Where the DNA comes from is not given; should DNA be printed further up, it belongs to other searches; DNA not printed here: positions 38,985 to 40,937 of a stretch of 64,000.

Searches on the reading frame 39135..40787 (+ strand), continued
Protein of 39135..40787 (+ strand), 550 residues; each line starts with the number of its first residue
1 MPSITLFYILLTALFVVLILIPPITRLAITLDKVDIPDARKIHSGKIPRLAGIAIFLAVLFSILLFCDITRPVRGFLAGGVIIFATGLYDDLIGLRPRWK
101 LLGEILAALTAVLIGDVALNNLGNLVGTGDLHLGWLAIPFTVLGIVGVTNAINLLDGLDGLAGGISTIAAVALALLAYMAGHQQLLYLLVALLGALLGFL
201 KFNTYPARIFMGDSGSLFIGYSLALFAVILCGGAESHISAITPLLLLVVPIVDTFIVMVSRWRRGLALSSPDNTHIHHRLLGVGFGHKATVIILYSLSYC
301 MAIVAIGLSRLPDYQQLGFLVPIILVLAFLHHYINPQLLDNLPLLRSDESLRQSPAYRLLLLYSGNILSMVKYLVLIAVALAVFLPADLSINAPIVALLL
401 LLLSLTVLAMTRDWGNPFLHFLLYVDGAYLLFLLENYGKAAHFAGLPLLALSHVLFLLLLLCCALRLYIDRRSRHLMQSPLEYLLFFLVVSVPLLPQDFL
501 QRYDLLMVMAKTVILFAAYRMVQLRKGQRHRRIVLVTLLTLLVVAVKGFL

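Call 52: search_protein_families(library=ncbifam, max_evalue=1, proteins=[L012:2100-2765:+, L012:5155-5445:+, L012:3192-3536:+, L015:6045-6290:+, L015:6287-6562:+, L012:8418-8828:+, L012:9370-9756:+])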
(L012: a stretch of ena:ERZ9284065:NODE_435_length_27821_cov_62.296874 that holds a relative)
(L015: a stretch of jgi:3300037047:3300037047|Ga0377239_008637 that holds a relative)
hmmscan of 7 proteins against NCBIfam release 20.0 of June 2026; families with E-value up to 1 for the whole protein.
L012:2100-2765:+ (221 aa): 2 families
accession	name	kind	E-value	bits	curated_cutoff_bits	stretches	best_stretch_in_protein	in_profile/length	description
TIGR04366.1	cupin_WbuC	subfamily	3.8e-47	159.5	42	1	66-199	1-132/132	WbuC family cupin fold metalloprotein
NF009994.0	PRK13463.1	equivalog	0.24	11.1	277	1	60-107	20-65/203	phosphoserine phosphatase 1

L012:5155-5445:+ (96 aa): 3 families
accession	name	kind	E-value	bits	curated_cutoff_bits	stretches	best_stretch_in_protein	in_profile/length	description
TIGR02607.1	antidote_HigA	equivalog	7.2e-33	112.3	47.7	1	6-83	3-80/81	HigA family addiction module antitoxin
NF038310.1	lysogeny_AimR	equivalog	0.11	11.5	70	1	17-54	3-40/365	AimR family lysis-lysogeny pheromone receptor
TIGR03070.1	couple_hipB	subfamily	0.16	11.9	71.65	1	21-60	13-52/58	type II toxin-antitoxin system Y4mF family antitoxin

L012:3192-3536:+ (114 aa): 6 families
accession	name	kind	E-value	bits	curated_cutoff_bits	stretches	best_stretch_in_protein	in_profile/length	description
TIGR03070.1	couple_hipB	subfamily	2.9e-06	27.1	71.65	1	56-94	4-42/58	type II toxin-antitoxin system Y4mF family antitoxin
NF041951.1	phage_RstR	subfamily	0.00064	20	80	1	59-107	7-55/108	RstR family transcriptional repressor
NF006015.0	PRK08154.1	subfamily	0.0009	18.5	204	1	59-112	35-88/314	anaerobic benzoate catabolism transcriptional regulator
NF041493.1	MobT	equivalog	0.002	17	600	1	63-106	5-48/383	MobT family relaxase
NF047948.1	male_kill_WMK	equivalog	0.0062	16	300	1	60-113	11-64/300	WO male-killing family protein Wmk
NF046032.1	TransRegSlrRBacil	equivalog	0.16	12.1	250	1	58-107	5-55/149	HTH-type transcriptional regulator SlrR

L015:6045-6290:+ (81 aa): 0 families

L015:6287-6562:+ (91 aa): 2 families
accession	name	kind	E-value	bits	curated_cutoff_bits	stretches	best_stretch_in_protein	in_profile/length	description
TIGR00053.1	TIGR00053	subfamily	8.2e-05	23.2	87.25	1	5-91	4-91/92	YafQ family addiction module toxin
TIGR02385.1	RelE_StbE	subfamily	0.0049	17.3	27.9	1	5-91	2-88/88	type II toxin-antitoxin system mRNA interferase toxin, RelE/StbE family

L012:8418-8828:+ (136 aa): 1 family
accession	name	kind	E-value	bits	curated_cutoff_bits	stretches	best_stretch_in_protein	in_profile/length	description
NF047863.1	VapCLeptosp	equivalog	0.15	12.4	140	1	101-125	92-116/130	type II toxin-antitoxin system tRNA(fMet)-specific endonuclease VapC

L012:9370-9756:+ (128 aa): 0 families

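Call 54: find_encoding_contigs(protein=P0012, flank=8000, max_places=2)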
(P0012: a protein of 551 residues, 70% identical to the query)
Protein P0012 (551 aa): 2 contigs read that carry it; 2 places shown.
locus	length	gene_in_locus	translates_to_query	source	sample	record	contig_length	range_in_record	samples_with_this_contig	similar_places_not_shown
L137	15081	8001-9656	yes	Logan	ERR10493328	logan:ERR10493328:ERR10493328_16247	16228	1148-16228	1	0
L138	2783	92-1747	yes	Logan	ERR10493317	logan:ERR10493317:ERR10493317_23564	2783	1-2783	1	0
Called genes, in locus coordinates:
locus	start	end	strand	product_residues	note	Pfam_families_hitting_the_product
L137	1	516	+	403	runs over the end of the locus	PF28597:T2SSF_N, PF00482:T2SSF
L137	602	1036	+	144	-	PF07963:N_methyl, PF08334:T2SSG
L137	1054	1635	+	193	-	PF07963:N_methyl (weak)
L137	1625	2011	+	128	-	PF07963:N_methyl (weak), PF02501:T2SSI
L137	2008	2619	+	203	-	PF07963:N_methyl, PF11612:T2SSJ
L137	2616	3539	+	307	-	PF21687:T2SSK_1st, PF03934:T2SSK (weak)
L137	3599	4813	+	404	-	PF00590:TP_methylase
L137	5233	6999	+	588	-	-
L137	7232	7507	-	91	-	PF15781:ParE-like_toxin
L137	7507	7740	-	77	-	PF11903:ParD_like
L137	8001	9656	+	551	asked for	PF00953:Glycos_transf_4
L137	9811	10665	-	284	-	PF03741:TerC, PF04332:DUF475 (faint)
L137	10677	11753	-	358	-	PF00266:Aminotran_5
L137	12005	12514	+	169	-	PF03449:GreA_GreB_N, PF01272:GreA_GreB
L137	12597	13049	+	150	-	PF04608:PgpA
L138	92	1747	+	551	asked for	PF00953:Glycos_transf_4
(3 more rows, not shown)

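Call 55: find_encoding_contigs(protein=P0014, flank=8000, max_places=2)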
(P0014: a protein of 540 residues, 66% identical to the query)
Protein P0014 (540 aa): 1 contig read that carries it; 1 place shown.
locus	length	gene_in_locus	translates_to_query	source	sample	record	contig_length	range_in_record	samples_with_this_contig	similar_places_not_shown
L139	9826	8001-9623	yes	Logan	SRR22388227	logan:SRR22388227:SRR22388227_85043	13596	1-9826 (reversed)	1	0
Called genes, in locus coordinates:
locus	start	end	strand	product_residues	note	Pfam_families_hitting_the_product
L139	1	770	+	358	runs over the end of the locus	PF13480:Acetyltransf_6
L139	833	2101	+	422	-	PF04932:Wzy_C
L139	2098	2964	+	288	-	PF01531:Glyco_transf_11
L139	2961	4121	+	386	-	PF13439:Glyco_transf_4, PF13477:Glyco_trans_4_2 (weak), PF13579:Glyco_trans_4_4, PF20706:GT4-conflict, PF00534:Glycos_transf_1, PF13692:Glyco_trans_1_4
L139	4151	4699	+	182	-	PF08241:Methyltransf_11 (faint)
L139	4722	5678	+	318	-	PF00535:Glycos_transf_2, PF10111:Glyco_tranf_2_2, PF13641:Glyco_tranf_2_3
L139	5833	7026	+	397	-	PF13439:Glyco_transf_4, PF13579:Glyco_trans_4_4, PF00534:Glycos_transf_1, PF13692:Glyco_trans_1_4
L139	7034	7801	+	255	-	PF03808:Glyco_tran_WecG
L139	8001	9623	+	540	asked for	PF00953:Glycos_transf_4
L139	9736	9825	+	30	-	?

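Call 56: find_encoding_contigs(protein=P0016, flank=8000, max_places=2)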
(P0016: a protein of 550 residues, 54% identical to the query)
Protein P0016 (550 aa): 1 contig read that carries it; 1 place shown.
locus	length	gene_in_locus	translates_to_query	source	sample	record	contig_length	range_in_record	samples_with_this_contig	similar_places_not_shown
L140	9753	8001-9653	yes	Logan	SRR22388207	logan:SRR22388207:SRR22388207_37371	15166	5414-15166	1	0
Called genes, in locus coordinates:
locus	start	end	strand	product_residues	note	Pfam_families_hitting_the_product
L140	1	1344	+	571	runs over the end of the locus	PF00535:Glycos_transf_2, PF10111:Glyco_tranf_2_2, PF13641:Glyco_tranf_2_3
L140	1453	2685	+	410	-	PF13439:Glyco_transf_4, PF13579:Glyco_trans_4_4, PF20706:GT4-conflict, PF00534:Glycos_transf_1, PF13692:Glyco_trans_1_4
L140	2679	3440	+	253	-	PF03808:Glyco_tran_WecG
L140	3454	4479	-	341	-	PF00535:Glycos_transf_2, PF10111:Glyco_tranf_2_2, PF13641:Glyco_tranf_2_3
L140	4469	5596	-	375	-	PF00535:Glycos_transf_2, PF10111:Glyco_tranf_2_2, PF13641:Glyco_tranf_2_3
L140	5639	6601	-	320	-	-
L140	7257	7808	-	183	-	PF13505:OMP_b-brl, PF01389:OmpA_membrane (weak)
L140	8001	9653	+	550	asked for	PF00953:Glycos_transf_4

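Call 58: search_protein_families(library=padloc, max_evalue=0.001, proteins=[L012:6140-6736:+, L012:6729-7397:+, L015:4963-6048:+, L015:3970-4362:+, L015:2727-3083:-])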
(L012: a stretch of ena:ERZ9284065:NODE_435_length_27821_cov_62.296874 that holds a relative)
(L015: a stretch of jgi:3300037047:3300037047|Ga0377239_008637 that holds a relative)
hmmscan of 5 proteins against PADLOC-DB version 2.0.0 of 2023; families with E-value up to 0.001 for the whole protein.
L012:6140-6736:+ (198 aa): 0 families

L012:6729-7397:+ (222 aa): 0 families

L015:4963-6048:+ (361 aa): 7 families
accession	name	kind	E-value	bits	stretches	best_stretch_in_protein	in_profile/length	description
PDLC04790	PDC-S01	-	2.3e-80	268.4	2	119-355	176-419/422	-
PDLC04789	PDC-S01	-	9.7e-35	118.3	1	1-310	28-343/375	-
PDLC04791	PDC-S01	-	3.3e-23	80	1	38-333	77-376/395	-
PDLC04787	PDC-S01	-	1.6e-16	58.2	1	38-311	89-361/412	-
PDLC04788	PDC-S01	-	2e-08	31.6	1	120-312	183-387/448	-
PDLC04786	PDC-S01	-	2.8e-08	31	1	151-308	224-387/439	-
PDLC04792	PDC-S01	-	1.3e-05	22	1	224-307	301-384/452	-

L015:3970-4362:+ (130 aa): 0 families

L015:2727-3083:- (118 aa): 0 families
